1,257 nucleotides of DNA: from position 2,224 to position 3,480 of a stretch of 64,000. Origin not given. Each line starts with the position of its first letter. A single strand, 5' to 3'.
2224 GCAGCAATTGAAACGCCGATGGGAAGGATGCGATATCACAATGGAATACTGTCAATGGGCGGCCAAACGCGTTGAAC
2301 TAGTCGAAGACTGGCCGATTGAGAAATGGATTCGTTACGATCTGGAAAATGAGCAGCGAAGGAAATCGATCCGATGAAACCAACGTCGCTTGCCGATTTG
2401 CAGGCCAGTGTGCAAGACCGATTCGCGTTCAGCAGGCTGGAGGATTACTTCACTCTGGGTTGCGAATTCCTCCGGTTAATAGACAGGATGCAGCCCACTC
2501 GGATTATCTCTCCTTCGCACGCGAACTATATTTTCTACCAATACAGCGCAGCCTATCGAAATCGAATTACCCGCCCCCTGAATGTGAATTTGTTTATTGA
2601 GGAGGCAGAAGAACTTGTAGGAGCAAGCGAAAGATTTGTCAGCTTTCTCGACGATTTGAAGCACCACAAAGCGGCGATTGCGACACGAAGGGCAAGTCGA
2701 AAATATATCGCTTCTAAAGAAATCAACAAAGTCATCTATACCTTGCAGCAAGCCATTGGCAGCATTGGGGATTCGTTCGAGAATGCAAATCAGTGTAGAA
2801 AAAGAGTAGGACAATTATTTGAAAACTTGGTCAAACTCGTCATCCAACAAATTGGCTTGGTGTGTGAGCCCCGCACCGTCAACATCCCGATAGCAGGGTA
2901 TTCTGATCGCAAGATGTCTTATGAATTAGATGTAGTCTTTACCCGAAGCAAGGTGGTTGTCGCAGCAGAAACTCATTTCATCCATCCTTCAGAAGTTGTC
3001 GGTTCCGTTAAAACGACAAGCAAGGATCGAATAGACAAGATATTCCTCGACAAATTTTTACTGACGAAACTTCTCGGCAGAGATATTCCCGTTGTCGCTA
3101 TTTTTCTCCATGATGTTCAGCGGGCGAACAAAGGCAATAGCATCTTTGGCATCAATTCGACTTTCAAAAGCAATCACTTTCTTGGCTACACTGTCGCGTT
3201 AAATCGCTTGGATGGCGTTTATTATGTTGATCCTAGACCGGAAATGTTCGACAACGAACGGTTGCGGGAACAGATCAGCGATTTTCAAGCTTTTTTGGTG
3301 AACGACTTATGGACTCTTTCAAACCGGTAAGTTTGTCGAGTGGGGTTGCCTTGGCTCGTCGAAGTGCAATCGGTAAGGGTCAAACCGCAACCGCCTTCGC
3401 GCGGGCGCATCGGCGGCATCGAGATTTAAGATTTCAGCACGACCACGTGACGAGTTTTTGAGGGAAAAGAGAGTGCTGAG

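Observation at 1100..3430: Low-GC restriction-modification-like cassette inserted with a perfect 52-bp target duplication at the 3' end of a HerA-like ATPase gene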

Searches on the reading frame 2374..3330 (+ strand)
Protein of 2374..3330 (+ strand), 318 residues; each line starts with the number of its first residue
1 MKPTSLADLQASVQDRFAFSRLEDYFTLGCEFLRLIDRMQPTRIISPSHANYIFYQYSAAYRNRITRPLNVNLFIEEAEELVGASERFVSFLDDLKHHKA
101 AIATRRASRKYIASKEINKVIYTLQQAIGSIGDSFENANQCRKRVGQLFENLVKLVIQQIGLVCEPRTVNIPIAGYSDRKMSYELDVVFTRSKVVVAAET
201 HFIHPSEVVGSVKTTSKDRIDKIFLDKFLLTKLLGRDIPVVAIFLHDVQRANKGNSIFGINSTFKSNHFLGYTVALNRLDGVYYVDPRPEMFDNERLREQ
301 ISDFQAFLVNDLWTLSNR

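Call 6: search_protein_families(library=pfam, proteins=[window:2374-3330:+], max_evalue=0.01)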
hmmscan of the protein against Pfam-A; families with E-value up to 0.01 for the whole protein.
window:2374-3330:+ (318 aa): 0 families

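Call 7: search_protein_families(library=ncbifam, proteins=[window:2374-3330:+], max_evalue=0.01)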
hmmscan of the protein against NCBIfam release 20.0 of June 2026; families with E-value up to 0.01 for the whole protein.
window:2374-3330:+ (318 aa): 0 families

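Call 8: search_protein_families(library=padloc, proteins=[window:2374-3330:+], max_evalue=0.01)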
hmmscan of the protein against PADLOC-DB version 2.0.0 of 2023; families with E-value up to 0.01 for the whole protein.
window:2374-3330:+ (318 aa): 2 families
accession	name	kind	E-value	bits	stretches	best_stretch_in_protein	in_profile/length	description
PDLC03436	REase_II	-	1.6e-57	193.2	1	13-314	9-297/300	Type II restriction enzyme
PDLC03502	REase_II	-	1.1e-05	22.8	1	58-294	58-274/301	Type II restriction enzyme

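Call 14: find_homologous_proteins(query=window:2374-3330:+)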
Query window:2374-3330:+ (318 aa): 1667 proteins with E <= 0.001 among 2799 candidates; the best 120 are listed.
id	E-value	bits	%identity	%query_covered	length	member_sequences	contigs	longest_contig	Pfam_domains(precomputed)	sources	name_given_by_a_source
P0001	1.8e-207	705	100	100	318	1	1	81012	-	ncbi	-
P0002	5.4e-154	530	72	99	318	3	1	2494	-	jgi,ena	-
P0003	6.0e-150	516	73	100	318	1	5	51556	-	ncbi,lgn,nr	ncbi:MAG: hypothetical protein KBG12_03420 [Syntrophobacterales bacterium]|nr:hypothetical protein [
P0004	8.0e-150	516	73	100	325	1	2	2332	-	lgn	-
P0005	8.1e-150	516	72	98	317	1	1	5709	-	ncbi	-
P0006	1.5e-149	515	71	100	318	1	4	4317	-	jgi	jgi:hypothetical protein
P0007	1.9e-149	515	72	100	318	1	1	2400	-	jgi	-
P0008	7.1e-149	513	71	100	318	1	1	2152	-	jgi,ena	-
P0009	7.6e-149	513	71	100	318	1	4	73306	-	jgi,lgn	jgi:hypothetical protein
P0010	1.0e-148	512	72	100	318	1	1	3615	-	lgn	-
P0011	1.1e-148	512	70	100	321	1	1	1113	-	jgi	jgi:hypothetical protein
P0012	1.2e-148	512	72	100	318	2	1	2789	-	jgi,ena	-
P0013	1.4e-148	512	70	100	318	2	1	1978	-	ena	-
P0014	1.4e-148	512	72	100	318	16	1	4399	-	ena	-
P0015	1.9e-148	511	70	100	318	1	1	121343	-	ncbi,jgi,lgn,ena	-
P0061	9.8e-146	503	73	98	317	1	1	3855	-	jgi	jgi:hypothetical protein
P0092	1.2e-144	499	70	100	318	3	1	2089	-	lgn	-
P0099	2.4e-144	498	70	100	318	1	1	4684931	-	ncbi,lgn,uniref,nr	ncbi:hypothetical protein [Chloroflexus aggregans]|uniref:Uncharacterized protein n=1 Tax=Chloroflex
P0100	2.4e-144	498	70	100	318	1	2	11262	-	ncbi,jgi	ncbi:MAG TPA: hypothetical protein VID27_15005 [Blastocatellia bacterium]|jgi:hypothetical protein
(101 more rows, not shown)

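Call 15: search_solved_structures(query=window:2374-3330:+, max_evalue=1)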
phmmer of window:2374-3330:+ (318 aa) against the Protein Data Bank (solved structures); distinct sequences matched with E-value up to 1: 8.
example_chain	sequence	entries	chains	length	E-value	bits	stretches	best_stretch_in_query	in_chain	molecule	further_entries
6ekr_A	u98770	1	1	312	0.007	18.8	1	58-292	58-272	Type ii site-specific deoxyribonuclease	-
2v0o_A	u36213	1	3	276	0.26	13.6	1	106-218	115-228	FCH DOMAIN ONLY PROTEIN 2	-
1qgp_A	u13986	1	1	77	0.51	12.7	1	84-126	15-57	PROTEIN (DOUBLE STRANDED RNA ADENOSINE DEAMINASE)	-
5zu1_A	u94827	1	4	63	0.55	12.5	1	85-126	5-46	Double-stranded RNA-specific adenosine deaminase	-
3irq_D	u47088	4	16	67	0.65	12.3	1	85-126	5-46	Double-stranded RNA-specific adenosine deaminase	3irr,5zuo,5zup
2acj_A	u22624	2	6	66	0.66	12.3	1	86-126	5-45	Double-stranded RNA-specific adenosine deaminase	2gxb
6qel_G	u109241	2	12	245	0.74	12.1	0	45-183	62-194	DNA replication protein dnaC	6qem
1qbj_A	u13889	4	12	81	0.89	11.9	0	85-126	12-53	PROTEIN (DOUBLE-STRANDED RNA SPECIFIC ADENOSINE DEAMINASE (ADAR1)) | Double-stranded RNA-specific adenosine deaminase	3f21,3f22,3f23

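Call 20: find_encoding_contigs(protein=P0001, flank=10000, max_places=6)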
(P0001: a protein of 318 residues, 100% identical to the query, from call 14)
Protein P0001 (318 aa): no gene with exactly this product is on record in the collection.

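Call 29: find_encoding_contigs(protein=P0100, flank=5000, max_places=3)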
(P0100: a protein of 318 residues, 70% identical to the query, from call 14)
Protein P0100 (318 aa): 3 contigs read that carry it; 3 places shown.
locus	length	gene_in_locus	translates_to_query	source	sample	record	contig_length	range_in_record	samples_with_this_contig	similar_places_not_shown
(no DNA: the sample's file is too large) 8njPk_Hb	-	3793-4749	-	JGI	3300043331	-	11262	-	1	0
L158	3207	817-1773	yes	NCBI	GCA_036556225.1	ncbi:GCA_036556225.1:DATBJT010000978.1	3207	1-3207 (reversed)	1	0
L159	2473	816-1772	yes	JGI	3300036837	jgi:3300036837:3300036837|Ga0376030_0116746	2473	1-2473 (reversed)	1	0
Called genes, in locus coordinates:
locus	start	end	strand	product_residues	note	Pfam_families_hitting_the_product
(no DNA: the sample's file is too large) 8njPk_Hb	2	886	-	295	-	?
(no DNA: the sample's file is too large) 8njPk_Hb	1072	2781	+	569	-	PF01935:DUF87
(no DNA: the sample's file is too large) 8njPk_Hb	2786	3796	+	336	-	PF01555:N6_N4_Mtase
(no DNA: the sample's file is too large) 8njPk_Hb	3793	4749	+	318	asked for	-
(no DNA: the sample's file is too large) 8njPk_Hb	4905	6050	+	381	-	PF02771:Acyl-CoA_dh_N, PF22924:ACOX_C_alpha1 (faint), PF02770:Acyl-CoA_dh_M, PF00441:Acyl-CoA_dh_1, PF08028:Acyl-CoA_dh_2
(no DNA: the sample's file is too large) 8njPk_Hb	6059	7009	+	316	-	PF03308:MeaB, PF13191:AAA_16 (weak), PF13401:AAA_22 (faint), PF00448:SRP54 (weak), PF02492:cobW (faint), PF03029:ATP_bind_1 (faint)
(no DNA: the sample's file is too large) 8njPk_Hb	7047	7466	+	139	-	PF00903:Glyoxalase, PF13468:Glyoxalase_3, PF13669:Glyoxalase_4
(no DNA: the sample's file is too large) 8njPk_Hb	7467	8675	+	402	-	PF13145:Rotamase_2, PF13616:Rotamase_3, PF00639:Rotamase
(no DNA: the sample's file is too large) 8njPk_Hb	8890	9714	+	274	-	PF01048:PNP_UDP_1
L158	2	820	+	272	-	PF01555:N6_N4_Mtase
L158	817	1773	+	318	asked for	-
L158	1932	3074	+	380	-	PF02771:Acyl-CoA_dh_N, PF22924:ACOX_C_alpha1 (faint), PF02770:Acyl-CoA_dh_M, PF00441:Acyl-CoA_dh_1, PF08028:Acyl-CoA_dh_2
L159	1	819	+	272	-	?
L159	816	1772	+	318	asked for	-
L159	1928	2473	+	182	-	?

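Call 30: find_encoding_contigs(protein=P0092, flank=5000, max_places=3)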
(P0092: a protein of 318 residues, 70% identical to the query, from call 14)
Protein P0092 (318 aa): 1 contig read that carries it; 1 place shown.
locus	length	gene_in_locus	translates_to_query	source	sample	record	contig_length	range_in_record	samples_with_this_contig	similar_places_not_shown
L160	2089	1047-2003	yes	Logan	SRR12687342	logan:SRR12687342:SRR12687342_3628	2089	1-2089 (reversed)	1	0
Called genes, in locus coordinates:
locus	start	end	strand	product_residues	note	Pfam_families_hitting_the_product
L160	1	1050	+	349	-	?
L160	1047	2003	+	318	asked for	-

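Call 31: find_encoding_contigs(protein=P0003, flank=5000, max_places=3)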
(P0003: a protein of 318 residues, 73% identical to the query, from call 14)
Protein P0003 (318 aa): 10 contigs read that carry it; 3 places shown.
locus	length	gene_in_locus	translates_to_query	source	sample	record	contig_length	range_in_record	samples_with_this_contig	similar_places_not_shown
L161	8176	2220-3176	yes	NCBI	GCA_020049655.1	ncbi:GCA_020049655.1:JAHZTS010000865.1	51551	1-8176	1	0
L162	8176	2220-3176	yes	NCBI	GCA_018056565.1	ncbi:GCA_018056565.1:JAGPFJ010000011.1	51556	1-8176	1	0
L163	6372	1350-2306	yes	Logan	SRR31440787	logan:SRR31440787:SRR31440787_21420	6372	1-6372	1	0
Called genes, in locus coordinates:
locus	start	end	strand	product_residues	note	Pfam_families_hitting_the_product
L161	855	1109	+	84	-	-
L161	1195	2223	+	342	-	PF01555:N6_N4_Mtase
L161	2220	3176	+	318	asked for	-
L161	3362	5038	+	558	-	PF02463:SMC_N (faint), PF11398:DUF2813, PF13175:AAA_15, PF13304:AAA_21 (weak), PF13476:AAA_23, PF13304:AAA_21, PF20469:OLD-like_TOPRIM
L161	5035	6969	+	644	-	PF00580:UvrD-helicase, PF13245:AAA_19, PF01443:Viral_helicase1 (faint), PF13361:UvrD_C, PF13538:UvrD_C_2 (faint)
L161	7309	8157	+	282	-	PF24859:FdhE_central, PF24860:FdhE_C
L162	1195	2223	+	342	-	PF01555:N6_N4_Mtase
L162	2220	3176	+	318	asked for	-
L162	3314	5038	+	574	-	PF02463:SMC_N (faint), PF11398:DUF2813, PF13175:AAA_15, PF13476:AAA_23, PF13555:AAA_29 (weak), PF13304:AAA_21, PF20469:OLD-like_TOPRIM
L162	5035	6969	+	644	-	PF00580:UvrD-helicase, PF13245:AAA_19, PF01443:Viral_helicase1 (faint), PF13361:UvrD_C, PF13538:UvrD_C_2 (faint)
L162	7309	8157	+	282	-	PF24859:FdhE_central, PF24860:FdhE_C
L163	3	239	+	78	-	?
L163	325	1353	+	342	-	PF01555:N6_N4_Mtase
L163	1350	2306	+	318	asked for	-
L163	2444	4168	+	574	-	PF02463:SMC_N (faint), PF11398:DUF2813, PF13175:AAA_15, PF13476:AAA_23, PF13555:AAA_29 (weak), PF13304:AAA_21, PF20469:OLD-like_TOPRIM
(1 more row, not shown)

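Call 32: find_encoding_contigs(protein=P0099, flank=5000, max_places=3)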
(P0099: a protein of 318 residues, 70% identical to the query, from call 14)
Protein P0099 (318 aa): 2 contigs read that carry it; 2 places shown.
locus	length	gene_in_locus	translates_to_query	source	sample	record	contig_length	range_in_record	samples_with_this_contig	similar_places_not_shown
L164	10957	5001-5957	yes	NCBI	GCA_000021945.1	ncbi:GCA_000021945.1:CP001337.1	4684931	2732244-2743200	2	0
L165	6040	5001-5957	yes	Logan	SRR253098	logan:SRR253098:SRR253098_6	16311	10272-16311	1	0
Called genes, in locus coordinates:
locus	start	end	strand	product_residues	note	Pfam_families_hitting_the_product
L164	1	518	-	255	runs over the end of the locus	PF13489:Methyltransf_23, PF01209:Ubie_methyltran, PF13847:Methyltransf_31, PF08241:Methyltransf_11, PF08242:Methyltransf_12, PF13649:Methyltransf_25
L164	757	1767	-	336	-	PF01557:FAA_hydrolase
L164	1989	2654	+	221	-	-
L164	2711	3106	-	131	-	-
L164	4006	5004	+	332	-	PF01555:N6_N4_Mtase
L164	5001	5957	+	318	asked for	-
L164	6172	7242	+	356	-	PF13847:Methyltransf_31 (faint), PF01555:N6_N4_Mtase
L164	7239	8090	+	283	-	PF12183:NotI (weak)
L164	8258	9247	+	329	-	PF01555:N6_N4_Mtase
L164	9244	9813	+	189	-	PF09195:Endonuc-BglII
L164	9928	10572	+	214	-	PF00551:Formyl_trans_N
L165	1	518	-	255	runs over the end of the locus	PF13489:Methyltransf_23, PF01209:Ubie_methyltran, PF13847:Methyltransf_31, PF08241:Methyltransf_11, PF08242:Methyltransf_12, PF13649:Methyltransf_25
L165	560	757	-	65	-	-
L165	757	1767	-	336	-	PF01557:FAA_hydrolase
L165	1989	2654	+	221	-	-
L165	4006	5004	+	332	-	PF01555:N6_N4_Mtase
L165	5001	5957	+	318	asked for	-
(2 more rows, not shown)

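Call 54: search_dna_similar(query=window:2374-3330:+, collection=plasmids, mode=protein, max_rows=12)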
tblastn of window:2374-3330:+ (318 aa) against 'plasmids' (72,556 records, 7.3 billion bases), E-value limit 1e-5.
Records with a match: 2; places in all: 2; records where one place covers at least 80% of the query: 2.
Best place of each record, by identity: <60% 2.
By first word of the organism name: Lactiplantibacillus 2.
By predicted mobility (MOB-suite, as given by PLSDB): non-mobilizable 1; conjugative 1.
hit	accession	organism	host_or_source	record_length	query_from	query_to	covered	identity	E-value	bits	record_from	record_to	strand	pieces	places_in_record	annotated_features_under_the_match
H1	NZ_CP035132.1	Lactiplantibacillus plantarum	cell culture,food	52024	4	317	99%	33.9%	1e-40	158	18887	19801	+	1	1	hypothetical protein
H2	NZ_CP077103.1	Lactiplantibacillus pentosus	-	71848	4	317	99%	33.9%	1e-40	158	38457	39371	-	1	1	hypothetical protein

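Call 67: predict_structure(alignment_id=A3)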
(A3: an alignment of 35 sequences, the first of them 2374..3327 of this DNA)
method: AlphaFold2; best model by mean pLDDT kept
length: 318 residues; sequences in the alignment: 35
mean_pLDDT: 58.6   pTM: 0.65
mean pLDDT of the five models: 58.6, 55.7, 54.2, 54.0, 51.7
residues with pLDDT >= 90: 23; 70-90: 84; 50-70: 92; < 50: 119
segments of 3 or more residues with pLDDT < 50: 190-225, 233-236, 238-305, 313-318
pLDDT, mean of each block of 10 residues (from residue 1): 70 77 92 86 62 63 57 85 91 76 68 75 78 66 68 77 58 64 51 29 42 44 50 49 41 25 29 34 31 41 50 45
secondary structure, 60 per line:
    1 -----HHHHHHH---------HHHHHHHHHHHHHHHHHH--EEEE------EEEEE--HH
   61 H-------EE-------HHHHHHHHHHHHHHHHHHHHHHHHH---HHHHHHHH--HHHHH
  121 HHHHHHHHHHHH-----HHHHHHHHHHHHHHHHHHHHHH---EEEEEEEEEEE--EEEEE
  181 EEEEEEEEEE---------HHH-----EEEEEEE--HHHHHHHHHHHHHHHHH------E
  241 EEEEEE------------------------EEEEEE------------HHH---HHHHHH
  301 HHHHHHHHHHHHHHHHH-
elements in order: H6-12 H22-39 E42-45 E52-56 H78-102 H106-113 H116-132 H138-159 E163-173 E176-190 E208-214 H217-233 E240-246 E271-276 H295-317

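Call 69: search_solved_structures(query=A3, max_evalue=1, show_alignments=1)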
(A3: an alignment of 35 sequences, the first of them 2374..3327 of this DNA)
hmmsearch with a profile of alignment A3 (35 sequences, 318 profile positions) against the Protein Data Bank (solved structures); distinct sequences matched with E-value up to 1: 1.
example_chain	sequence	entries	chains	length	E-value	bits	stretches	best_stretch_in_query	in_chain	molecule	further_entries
6ekr_A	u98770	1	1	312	0.0013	20.9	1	90-291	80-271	Type ii site-specific deoxyribonuclease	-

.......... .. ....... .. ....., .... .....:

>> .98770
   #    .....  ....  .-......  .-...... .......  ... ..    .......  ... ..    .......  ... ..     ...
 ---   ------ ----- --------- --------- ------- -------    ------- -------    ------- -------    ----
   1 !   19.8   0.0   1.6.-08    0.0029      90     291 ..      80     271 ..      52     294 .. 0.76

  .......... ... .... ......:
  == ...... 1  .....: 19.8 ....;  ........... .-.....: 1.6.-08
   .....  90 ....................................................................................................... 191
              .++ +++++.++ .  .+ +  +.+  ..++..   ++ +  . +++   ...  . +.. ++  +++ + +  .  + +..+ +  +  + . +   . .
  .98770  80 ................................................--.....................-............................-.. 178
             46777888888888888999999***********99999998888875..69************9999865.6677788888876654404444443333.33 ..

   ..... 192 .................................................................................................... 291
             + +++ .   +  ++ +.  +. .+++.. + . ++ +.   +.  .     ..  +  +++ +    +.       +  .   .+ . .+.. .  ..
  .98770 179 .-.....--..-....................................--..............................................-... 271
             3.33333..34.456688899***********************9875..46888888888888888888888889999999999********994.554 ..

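Call 70: fold_search(model_id=the predicted structure, library=pdb)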
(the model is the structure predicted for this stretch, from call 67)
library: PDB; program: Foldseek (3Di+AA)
matches with E <= 10: 250; with E <= 0.001: 0
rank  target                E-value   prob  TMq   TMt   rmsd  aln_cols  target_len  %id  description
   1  9iab_B                2.8e-02  0.57  0.18  0.20  13.8       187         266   10  Structure of the Argonaute-associated Cas4 family protein 1 (ACE1) from Chroococcidiopsis thermalis (CtACE1) (released 2025-04-23)
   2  9iab_A                3.8e-02  0.51  0.18  0.21  13.9       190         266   14  Structure of the Argonaute-associated Cas4 family protein 1 (ACE1) from Chroococcidiopsis thermalis (CtACE1) (released 2025-04-23)
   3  9iac_A                5.5e-02  0.35  0.16  0.18  13.6       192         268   10  Structure of the Argonaute-associated Cas4 family protein 1 (ACE1) from Microcystis aeruginosa (MaACE1) (released 2025-04-23)
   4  3bm3_A                1.7e-01  0.77  0.26  0.31   9.2       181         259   17  Restriction endonuclease PspGI-substrate DNA complex (released 2008-09-16)
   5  4ic1_G                1.8e-01  0.38  0.22  0.32  19.5       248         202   10  Crystal structure of SSO0001 (released 2013-01-16)
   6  4ic1_A                2.2e-01  0.44  0.20  0.29  17.4       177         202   13  Crystal structure of SSO0001 (released 2013-01-16)
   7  3our_A                2.3e-01  0.14  0.17  0.15  15.0       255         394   11  Crystal structure of complex between EIIA and a novel pyruvate decarboxylase (released 2011-06-01)
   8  4ic1_B                2.6e-01  0.30  0.21  0.30  18.9       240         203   11  Crystal structure of SSO0001 (released 2013-01-16)
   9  4ic1_D                2.9e-01  0.38  0.20  0.29  17.6       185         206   13  Crystal structure of SSO0001 (released 2013-01-16)
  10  3fnb_B                5.0e-01  0.11  0.14  0.13  11.8       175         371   11  Crystal structure of acylaminoacyl peptidase SMU_737 from Streptococcus mutans UA159 (released 2009-01-06)
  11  3our_E                5.0e-01  0.11  0.18  0.15  15.6       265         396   11  Crystal structure of complex between EIIA and a novel pyruvate decarboxylase (released 2011-06-01)
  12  7ewu_A                5.3e-01  0.16  0.13  0.22  14.5       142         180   10  Crystal structure of Ebinur Lake virus cap snatching endonuclease (WT) (released 2022-01-26)
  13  7uxa_C                5.6e-01  0.16  0.15  0.21   9.8       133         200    6  Human tRNA Splicing Endonuclease Complex bound to pre-tRNA-ARG (released 2023-02-08)
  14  3mve_B                5.9e-01  0.10  0.18  0.16  15.3       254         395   12  Crystal structure of a novel pyruvate decarboxylase (released 2011-05-18)
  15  4i4c_B                6.9e-01  0.08  0.18  0.15  15.1       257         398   11  Crystal structure of the protein frsA complexed with unknown ligand (released 2013-10-09)
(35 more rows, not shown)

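Call 79: find_encoding_contigs(protein=P0061, flank=5000, max_places=3)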
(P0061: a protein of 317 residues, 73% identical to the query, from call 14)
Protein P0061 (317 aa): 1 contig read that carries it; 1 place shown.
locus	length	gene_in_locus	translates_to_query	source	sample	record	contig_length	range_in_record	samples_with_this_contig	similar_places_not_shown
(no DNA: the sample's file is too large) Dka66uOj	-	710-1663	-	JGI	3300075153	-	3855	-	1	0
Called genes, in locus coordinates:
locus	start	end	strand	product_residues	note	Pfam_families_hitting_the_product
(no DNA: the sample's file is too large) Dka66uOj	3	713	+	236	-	?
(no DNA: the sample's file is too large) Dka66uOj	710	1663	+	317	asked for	-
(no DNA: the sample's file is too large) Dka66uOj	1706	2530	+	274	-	PF02673:BacA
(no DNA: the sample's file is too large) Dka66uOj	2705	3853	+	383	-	?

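Call 80: find_encoding_contigs(protein=P0004, flank=5000, max_places=3)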
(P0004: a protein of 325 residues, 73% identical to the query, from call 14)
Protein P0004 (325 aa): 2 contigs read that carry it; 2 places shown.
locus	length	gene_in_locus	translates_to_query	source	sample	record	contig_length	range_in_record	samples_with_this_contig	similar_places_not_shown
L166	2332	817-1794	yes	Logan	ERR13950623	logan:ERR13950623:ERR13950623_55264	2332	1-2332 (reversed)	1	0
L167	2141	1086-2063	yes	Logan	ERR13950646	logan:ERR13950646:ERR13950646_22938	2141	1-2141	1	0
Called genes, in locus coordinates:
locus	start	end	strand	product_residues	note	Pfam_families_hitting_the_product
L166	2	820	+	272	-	?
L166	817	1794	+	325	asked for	-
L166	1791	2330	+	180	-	?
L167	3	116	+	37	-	?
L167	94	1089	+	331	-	PF01555:N6_N4_Mtase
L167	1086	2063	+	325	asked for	-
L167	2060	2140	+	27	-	?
